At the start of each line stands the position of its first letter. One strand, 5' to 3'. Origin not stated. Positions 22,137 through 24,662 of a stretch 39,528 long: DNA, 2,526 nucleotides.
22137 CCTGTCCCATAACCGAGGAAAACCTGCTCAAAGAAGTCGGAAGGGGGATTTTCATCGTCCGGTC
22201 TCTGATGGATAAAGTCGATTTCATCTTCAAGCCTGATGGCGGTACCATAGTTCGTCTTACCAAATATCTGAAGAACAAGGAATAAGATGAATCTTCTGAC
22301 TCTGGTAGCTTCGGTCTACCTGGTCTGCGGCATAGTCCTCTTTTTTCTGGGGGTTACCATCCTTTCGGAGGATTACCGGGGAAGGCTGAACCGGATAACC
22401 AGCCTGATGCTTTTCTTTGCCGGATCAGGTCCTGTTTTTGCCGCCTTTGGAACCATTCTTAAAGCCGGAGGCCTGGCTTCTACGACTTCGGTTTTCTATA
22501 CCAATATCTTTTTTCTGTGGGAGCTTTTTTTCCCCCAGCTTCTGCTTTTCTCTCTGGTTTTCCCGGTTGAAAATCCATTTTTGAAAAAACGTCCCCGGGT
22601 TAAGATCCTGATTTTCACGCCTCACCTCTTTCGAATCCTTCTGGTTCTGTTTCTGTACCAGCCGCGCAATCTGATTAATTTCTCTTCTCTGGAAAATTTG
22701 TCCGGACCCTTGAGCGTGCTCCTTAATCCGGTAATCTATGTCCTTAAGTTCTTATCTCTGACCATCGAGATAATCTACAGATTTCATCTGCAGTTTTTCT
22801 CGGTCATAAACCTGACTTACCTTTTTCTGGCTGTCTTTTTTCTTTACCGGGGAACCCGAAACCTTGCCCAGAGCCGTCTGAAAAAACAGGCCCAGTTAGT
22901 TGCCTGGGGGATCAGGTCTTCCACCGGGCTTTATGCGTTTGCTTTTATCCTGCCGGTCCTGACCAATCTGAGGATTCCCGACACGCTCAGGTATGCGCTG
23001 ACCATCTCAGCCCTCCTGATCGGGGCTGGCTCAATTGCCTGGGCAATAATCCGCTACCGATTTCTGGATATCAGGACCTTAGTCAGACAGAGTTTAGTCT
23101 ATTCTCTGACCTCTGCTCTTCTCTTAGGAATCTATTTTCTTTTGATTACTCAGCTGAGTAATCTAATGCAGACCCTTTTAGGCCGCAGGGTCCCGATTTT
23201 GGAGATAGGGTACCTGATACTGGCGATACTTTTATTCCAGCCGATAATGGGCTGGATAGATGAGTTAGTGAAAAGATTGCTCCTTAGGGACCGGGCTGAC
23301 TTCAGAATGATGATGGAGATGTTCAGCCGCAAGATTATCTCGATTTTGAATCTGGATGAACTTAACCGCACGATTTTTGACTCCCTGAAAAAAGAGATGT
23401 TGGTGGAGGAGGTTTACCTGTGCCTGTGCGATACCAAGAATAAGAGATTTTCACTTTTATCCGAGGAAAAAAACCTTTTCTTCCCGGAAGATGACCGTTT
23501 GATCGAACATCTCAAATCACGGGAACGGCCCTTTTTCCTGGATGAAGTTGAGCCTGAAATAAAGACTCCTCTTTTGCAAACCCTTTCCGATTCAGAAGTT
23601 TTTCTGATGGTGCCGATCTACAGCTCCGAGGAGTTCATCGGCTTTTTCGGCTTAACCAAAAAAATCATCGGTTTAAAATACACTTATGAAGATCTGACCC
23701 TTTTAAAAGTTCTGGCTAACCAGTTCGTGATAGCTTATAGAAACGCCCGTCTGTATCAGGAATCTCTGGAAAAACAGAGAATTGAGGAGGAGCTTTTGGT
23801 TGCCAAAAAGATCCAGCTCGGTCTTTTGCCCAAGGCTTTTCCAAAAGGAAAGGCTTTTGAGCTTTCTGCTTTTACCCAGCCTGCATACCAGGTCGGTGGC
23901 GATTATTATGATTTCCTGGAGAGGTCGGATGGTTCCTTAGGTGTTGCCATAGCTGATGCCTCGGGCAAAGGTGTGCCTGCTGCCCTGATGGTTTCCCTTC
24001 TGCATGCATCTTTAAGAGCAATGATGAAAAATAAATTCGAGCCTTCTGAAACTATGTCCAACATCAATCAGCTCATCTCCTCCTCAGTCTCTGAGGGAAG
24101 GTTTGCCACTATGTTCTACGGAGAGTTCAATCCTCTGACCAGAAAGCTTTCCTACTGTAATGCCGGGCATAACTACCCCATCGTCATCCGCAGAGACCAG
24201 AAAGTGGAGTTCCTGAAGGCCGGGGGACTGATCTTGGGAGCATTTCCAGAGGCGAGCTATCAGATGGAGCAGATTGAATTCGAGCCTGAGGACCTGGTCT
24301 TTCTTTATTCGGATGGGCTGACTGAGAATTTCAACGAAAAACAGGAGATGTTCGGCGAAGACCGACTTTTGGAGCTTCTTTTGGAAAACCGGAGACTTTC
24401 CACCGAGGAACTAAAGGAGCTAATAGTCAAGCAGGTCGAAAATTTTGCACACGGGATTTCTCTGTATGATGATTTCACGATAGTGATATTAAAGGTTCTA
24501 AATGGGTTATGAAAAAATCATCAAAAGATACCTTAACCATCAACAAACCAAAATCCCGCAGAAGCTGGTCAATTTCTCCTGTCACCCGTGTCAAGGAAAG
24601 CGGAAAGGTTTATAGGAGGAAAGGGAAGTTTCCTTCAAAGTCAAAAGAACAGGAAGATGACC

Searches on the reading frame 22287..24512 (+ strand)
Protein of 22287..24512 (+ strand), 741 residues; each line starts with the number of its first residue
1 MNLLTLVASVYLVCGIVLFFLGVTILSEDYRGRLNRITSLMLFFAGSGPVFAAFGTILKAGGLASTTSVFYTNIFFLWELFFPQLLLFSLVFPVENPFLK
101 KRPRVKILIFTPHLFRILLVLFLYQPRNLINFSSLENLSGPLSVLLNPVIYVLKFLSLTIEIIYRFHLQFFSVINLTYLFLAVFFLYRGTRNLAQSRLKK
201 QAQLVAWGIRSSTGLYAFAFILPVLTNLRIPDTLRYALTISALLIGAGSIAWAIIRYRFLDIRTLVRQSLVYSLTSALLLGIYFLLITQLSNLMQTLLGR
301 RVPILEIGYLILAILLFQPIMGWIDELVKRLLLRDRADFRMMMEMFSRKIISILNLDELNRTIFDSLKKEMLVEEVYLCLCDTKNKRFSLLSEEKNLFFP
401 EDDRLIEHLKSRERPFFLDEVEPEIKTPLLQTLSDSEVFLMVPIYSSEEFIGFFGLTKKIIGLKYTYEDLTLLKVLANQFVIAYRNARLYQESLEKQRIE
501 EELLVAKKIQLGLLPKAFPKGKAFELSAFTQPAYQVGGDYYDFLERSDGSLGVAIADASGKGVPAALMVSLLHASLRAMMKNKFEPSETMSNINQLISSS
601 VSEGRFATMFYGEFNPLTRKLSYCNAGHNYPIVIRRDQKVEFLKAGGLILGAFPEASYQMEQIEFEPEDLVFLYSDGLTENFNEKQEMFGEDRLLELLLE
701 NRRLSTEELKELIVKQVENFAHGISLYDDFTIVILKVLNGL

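Call 61: search_protein_families(library=pfam, proteins=[window:22287-24512:+], max_evalue=0.00001)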
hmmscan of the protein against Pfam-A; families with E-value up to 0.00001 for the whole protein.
window:22287-24512:+ (741 aa): 1 family
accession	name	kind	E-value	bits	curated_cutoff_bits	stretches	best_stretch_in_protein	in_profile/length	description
PF07228.17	SpoIIE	-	1.5e-53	182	25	1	547-737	1-191/192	Stage II sporulation protein E (SpoIIE)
